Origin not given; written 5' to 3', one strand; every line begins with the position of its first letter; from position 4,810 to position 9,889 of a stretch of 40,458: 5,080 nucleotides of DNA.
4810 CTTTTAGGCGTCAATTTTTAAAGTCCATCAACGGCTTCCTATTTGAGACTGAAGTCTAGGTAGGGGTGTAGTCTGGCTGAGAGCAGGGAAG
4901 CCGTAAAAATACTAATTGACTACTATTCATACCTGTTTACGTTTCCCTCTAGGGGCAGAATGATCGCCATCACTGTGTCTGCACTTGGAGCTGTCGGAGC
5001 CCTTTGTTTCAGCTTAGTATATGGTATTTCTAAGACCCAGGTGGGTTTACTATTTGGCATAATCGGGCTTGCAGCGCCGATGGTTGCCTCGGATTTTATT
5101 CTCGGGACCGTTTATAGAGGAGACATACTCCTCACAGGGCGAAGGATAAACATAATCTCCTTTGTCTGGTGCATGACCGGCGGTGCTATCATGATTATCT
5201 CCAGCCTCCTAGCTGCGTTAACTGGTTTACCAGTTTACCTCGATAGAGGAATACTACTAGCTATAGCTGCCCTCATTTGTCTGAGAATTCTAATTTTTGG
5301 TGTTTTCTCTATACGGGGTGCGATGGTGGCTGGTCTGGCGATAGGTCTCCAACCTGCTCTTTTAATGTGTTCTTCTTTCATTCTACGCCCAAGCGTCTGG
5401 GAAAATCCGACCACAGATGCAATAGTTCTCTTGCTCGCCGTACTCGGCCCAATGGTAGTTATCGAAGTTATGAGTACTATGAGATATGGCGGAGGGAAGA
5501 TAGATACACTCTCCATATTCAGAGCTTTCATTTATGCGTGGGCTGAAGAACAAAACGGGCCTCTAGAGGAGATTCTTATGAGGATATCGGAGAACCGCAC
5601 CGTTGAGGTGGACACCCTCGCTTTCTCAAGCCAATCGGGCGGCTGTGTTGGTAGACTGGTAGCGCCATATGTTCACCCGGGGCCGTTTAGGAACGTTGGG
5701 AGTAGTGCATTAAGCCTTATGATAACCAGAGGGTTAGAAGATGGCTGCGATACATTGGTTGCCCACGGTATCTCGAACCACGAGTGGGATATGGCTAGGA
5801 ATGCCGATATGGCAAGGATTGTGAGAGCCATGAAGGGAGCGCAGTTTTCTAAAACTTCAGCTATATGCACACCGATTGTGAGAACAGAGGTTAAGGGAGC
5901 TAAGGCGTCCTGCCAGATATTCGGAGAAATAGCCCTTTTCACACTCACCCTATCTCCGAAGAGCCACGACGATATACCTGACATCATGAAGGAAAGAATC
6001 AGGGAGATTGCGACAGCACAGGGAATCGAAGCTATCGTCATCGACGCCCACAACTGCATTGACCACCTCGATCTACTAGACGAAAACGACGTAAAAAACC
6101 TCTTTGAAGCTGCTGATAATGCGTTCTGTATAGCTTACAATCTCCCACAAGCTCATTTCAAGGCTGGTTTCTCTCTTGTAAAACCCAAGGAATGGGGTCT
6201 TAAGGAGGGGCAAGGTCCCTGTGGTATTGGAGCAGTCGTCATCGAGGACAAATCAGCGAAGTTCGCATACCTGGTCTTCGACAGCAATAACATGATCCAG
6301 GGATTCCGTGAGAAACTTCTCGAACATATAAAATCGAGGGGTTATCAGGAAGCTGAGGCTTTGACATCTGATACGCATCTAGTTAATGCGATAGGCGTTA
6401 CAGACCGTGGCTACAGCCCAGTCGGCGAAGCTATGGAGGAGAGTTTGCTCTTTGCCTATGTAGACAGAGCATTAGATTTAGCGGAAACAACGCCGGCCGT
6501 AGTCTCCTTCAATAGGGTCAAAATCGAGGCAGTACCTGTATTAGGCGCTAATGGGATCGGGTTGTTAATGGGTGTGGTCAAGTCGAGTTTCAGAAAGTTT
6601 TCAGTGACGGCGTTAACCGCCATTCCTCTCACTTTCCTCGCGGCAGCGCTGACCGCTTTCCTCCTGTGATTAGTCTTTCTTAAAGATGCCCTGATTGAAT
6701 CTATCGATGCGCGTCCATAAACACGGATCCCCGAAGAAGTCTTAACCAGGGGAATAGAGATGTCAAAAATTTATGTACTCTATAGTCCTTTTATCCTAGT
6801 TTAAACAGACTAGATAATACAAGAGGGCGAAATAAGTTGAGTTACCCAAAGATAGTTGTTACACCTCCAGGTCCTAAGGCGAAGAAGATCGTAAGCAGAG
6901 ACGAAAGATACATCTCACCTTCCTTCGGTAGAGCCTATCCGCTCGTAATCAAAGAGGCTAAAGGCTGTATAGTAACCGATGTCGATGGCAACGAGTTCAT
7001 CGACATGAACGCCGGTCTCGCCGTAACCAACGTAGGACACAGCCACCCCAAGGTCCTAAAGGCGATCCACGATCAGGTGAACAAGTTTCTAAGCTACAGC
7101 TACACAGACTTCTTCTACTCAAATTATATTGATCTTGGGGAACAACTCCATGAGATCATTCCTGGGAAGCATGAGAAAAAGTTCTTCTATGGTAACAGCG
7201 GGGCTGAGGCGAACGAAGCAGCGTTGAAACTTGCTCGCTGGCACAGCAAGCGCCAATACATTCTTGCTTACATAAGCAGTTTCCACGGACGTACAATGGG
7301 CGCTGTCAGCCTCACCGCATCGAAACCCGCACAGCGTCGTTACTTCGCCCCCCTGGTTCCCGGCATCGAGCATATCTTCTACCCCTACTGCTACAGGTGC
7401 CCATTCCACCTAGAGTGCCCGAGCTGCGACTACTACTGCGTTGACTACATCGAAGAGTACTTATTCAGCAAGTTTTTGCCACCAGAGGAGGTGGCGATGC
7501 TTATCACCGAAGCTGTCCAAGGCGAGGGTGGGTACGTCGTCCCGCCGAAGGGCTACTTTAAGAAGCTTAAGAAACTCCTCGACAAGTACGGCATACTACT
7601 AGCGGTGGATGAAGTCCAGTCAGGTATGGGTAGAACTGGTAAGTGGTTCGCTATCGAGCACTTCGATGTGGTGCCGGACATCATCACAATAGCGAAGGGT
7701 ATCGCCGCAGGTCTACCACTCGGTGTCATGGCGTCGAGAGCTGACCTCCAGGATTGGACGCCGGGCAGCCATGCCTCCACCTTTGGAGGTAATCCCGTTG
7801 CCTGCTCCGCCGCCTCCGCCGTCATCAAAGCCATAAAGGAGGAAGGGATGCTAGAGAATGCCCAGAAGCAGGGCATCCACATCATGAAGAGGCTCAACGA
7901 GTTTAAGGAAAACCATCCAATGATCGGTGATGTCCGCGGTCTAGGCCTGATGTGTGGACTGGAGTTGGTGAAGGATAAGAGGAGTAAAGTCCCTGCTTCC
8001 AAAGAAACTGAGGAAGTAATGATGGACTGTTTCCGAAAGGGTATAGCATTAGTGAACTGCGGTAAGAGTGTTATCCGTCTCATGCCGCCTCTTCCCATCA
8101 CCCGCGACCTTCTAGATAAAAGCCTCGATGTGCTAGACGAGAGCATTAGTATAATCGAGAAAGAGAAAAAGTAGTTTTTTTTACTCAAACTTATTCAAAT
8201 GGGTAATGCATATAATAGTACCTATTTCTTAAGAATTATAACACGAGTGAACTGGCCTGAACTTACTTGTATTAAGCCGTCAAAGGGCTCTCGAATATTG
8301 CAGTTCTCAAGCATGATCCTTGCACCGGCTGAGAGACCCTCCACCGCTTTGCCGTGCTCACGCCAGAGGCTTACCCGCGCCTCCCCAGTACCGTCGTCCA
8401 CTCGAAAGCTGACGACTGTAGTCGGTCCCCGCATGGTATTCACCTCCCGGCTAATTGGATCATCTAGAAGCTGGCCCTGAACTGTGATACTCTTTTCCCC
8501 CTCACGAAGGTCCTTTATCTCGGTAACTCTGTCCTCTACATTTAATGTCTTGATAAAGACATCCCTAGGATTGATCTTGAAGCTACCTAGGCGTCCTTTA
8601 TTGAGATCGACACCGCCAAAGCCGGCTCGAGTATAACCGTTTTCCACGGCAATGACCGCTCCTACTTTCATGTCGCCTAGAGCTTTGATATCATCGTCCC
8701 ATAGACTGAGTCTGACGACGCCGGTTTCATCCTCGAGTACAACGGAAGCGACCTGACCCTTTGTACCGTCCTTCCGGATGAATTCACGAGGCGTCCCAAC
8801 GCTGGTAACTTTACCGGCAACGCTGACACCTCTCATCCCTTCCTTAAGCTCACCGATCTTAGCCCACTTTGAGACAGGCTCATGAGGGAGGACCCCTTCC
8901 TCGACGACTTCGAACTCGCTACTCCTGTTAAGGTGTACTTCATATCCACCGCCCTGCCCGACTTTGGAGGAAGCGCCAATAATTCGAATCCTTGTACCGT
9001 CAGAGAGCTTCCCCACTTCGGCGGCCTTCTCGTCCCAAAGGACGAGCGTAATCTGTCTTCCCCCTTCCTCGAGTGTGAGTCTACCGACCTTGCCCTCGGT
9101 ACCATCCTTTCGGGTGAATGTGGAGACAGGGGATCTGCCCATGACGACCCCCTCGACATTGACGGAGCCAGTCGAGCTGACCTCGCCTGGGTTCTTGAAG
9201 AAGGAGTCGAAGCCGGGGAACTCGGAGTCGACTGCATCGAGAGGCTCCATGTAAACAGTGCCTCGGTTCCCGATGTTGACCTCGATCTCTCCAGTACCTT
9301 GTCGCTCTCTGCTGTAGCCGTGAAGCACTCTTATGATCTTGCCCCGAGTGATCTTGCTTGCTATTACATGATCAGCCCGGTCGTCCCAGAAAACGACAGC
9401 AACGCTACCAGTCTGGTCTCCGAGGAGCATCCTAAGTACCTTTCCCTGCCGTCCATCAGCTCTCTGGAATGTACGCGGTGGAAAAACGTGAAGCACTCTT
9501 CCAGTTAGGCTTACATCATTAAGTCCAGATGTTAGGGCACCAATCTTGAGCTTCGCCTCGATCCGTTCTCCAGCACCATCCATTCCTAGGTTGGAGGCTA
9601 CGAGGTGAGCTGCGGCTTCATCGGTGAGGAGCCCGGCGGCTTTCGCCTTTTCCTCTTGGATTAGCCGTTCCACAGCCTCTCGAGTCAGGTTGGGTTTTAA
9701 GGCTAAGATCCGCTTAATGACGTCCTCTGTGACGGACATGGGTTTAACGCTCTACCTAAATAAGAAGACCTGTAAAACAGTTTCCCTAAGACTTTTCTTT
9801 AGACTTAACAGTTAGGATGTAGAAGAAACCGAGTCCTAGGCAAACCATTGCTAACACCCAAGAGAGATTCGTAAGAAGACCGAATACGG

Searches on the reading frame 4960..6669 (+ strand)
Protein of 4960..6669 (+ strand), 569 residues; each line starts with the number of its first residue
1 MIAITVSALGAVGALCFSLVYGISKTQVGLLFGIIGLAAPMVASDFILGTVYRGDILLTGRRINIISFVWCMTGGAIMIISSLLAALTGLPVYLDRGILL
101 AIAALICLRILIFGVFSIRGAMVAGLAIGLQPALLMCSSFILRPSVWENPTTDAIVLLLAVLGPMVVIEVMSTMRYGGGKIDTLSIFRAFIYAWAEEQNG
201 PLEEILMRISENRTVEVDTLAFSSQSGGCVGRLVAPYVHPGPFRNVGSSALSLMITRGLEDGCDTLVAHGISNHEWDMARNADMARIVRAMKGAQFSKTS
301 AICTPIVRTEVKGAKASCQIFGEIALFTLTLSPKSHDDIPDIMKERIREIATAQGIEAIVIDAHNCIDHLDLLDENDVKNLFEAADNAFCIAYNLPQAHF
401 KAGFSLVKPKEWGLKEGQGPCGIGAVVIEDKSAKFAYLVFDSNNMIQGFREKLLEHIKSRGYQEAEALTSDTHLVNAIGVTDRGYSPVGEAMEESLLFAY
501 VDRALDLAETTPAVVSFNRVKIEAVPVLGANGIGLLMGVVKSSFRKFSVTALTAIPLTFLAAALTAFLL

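Call 55: search_protein_families(library=pfam, proteins=[window:4960-6669:+], max_evalue=0.000001)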
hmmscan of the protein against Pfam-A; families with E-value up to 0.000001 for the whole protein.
window:4960-6669:+ (569 aa): 1 family
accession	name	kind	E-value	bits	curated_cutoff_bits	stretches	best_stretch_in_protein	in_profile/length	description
PF09843.14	DUF2070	-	4.7e-96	322.7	30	1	10-560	21-559/561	Predicted membrane protein (DUF2070)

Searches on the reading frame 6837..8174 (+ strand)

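Call 55: search_protein_families(library=pfam, proteins=[window:6837-8174:+], max_evalue=0.000001)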
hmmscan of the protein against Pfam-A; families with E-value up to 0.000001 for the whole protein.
window:6837-8174:+ (445 aa): 1 family
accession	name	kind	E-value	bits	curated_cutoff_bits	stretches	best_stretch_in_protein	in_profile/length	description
PF00202.27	Aminotran_3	-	7.8e-118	394.1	30.5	1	34-435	9-401/403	Aminotransferase class-III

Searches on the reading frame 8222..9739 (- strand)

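Call 55: search_protein_families(library=pfam, proteins=[window:8222-9739:-], max_evalue=0.000001)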
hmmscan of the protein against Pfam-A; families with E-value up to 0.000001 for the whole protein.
window:8222-9739:- (505 aa): 3 families
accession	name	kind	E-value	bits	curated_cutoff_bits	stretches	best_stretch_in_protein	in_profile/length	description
PF01336.31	tRNA_anti-codon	-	1.3e-26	92.7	27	1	76-156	1-69/75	OB-fold nucleic acid binding domain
PF17244.8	CDC24_OB3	-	3.7e-14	53.5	25.4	0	298-367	2-72/216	Cell division control protein 24, OB domain 3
PF16900.11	REPA_OB_2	-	1.1e-08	35.3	27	0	189-277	9-96/98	Replication protein A OB domain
